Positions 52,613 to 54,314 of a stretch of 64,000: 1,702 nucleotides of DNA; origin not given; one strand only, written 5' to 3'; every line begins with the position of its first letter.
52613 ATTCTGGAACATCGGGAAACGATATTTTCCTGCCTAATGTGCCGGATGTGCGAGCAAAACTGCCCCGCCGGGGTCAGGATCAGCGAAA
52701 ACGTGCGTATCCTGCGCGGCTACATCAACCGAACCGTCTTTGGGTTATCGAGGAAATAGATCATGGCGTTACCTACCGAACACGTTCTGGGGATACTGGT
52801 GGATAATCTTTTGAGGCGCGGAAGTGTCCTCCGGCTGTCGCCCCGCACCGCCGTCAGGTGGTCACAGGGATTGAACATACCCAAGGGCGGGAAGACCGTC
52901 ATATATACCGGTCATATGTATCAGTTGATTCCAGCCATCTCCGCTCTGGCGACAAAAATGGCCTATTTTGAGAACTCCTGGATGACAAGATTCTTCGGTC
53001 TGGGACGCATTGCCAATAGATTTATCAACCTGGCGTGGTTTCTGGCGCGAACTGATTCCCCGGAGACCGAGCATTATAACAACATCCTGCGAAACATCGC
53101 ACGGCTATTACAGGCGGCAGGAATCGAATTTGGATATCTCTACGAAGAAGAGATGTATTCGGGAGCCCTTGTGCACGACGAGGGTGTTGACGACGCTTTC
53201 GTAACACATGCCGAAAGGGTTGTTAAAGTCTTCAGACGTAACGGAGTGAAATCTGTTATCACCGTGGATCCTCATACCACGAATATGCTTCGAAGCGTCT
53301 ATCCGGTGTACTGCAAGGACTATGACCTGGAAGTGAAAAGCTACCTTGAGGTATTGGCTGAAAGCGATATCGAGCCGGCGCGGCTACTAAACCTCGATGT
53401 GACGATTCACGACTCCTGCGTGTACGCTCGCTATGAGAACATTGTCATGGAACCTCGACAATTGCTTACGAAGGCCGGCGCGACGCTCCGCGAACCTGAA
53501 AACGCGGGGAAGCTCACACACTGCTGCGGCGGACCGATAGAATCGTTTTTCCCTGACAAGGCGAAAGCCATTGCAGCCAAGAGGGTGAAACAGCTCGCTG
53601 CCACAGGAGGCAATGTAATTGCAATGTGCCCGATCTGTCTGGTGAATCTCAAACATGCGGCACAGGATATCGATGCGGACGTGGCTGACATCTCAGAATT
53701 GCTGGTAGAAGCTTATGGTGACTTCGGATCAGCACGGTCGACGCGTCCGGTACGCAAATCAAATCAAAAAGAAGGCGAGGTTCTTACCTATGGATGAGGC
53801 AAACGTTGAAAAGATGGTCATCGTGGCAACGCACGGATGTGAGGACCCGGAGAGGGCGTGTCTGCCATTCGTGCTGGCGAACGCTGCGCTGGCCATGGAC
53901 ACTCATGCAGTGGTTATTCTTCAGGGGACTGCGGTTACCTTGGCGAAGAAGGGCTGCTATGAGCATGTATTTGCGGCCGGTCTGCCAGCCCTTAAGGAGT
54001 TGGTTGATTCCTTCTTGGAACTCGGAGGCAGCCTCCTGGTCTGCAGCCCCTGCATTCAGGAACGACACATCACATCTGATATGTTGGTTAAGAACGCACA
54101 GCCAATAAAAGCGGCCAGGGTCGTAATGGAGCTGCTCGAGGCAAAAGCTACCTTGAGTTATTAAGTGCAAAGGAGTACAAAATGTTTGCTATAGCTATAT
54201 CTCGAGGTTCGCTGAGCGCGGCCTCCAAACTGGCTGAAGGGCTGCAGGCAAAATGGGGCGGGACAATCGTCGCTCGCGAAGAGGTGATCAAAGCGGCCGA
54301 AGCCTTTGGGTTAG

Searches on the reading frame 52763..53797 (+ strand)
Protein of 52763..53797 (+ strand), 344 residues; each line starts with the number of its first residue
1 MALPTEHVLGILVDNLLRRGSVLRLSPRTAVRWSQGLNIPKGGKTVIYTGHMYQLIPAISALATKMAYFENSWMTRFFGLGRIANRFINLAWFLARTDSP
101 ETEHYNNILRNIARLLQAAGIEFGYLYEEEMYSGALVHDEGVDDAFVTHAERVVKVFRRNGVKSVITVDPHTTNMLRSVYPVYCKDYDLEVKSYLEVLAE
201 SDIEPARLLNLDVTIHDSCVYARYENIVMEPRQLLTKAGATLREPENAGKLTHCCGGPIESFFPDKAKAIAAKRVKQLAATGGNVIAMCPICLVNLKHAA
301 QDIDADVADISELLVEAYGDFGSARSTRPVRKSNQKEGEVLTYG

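Call 4: search_protein_families(library=pfam, proteins=[window:52763-53797:+], max_evalue=0.01)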
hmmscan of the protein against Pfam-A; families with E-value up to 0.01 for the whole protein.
window:52763-53797:+ (344 aa): 1 family
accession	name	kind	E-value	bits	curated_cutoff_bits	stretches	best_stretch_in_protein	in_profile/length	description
PF02754.22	CCG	-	9.6e-14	51.7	20.6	1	213-297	1-85/85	Cysteine-rich domain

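Call 46: search_protein_families(library=ncbifam, proteins=[window:52763-53797:+], max_evalue=0.00001)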
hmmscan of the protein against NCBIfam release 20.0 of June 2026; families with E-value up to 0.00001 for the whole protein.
window:52763-53797:+ (344 aa): 4 families
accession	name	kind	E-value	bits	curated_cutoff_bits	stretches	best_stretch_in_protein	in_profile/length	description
NF004898.0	PRK06259.1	equivalog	5.1e-20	71.6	385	1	113-318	284-488/488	fumarate reductase (CoM/CoB) subunit TfrB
NF045670.1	quin_L_LdhH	equivalog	4.3e-14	51.7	800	1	105-314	481-705/706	L-lactate dehydrogenase (quinone) large subunit LdhH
NF045663.1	diclust_near_Sec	equivalog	3e-11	42.2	530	1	140-299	467-621/759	pyridine nucleotide-disulfide oxidoreductase/dicluster-binding protein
NF045711.1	sulf_resp_HmcF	equivalog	3e-07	29.6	750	1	195-297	313-426/457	sulfate respiration complex iron-sulfur protein HmcF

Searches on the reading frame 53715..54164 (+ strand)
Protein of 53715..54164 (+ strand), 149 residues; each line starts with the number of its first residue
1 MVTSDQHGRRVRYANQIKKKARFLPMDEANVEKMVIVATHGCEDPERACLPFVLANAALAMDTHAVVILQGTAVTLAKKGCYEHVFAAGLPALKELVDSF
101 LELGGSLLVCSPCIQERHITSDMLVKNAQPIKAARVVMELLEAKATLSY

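Call 4: search_protein_families(library=pfam, proteins=[window:53715-54164:+], max_evalue=0.01)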
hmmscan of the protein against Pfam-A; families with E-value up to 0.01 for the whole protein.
window:53715-54164:+ (149 aa): 2 families
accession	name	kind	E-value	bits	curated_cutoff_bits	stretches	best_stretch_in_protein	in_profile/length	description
PF02635.20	DsrE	-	6.3e-13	49.4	22.7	1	33-147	2-114/116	DsrE/DsrF-like family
PF13686.11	DrsE_2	-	0.0022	18.4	25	0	32-65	3-34/156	DsrE/DsrF/DrsH-like family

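Call 46: search_protein_families(library=ncbifam, proteins=[window:53715-54164:+], max_evalue=0.00001)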
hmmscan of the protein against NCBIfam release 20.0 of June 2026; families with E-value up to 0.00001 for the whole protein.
window:53715-54164:+ (149 aa): 0 families
